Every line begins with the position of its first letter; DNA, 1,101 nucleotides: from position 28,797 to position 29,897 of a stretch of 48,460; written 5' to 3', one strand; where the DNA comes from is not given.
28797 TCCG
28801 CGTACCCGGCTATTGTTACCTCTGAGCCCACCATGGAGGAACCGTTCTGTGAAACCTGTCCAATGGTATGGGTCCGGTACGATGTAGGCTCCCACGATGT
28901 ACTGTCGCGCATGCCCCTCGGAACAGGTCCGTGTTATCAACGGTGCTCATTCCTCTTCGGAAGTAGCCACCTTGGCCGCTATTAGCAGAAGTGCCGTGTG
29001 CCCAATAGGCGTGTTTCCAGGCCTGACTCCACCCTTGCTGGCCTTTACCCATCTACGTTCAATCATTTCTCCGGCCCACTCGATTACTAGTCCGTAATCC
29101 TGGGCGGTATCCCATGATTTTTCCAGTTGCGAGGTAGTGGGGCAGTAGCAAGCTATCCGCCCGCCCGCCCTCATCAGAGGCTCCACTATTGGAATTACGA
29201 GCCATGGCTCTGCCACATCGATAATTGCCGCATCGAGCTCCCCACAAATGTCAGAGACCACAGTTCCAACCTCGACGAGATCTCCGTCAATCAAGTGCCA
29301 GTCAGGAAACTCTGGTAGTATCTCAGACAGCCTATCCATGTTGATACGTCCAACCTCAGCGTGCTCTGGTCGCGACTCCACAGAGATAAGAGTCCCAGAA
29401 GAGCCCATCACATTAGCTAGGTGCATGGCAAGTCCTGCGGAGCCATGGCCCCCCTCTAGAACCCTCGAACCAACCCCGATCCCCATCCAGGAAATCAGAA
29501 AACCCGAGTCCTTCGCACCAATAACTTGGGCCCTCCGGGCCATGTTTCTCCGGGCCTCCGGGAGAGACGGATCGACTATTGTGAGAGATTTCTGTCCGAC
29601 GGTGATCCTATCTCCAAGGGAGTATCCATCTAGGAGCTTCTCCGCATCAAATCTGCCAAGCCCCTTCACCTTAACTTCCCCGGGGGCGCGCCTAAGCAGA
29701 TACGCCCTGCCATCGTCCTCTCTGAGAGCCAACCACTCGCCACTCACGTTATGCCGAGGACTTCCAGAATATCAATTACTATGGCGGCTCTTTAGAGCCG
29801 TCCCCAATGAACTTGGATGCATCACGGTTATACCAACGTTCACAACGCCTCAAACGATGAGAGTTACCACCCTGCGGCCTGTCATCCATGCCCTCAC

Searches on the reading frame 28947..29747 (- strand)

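Call 19: search_protein_families(library=pfam, proteins=[window:28947-29747:-], max_evalue=0.00001)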
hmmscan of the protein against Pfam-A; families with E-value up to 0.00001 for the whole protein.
window:28947-29747:- (266 aa): 1 family
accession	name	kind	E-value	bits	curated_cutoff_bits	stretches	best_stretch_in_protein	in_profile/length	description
PF08704.16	GCD14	-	1.9e-12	47.8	26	1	68-219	16-163/247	tRNA methyltransferase complex GCD14 subunit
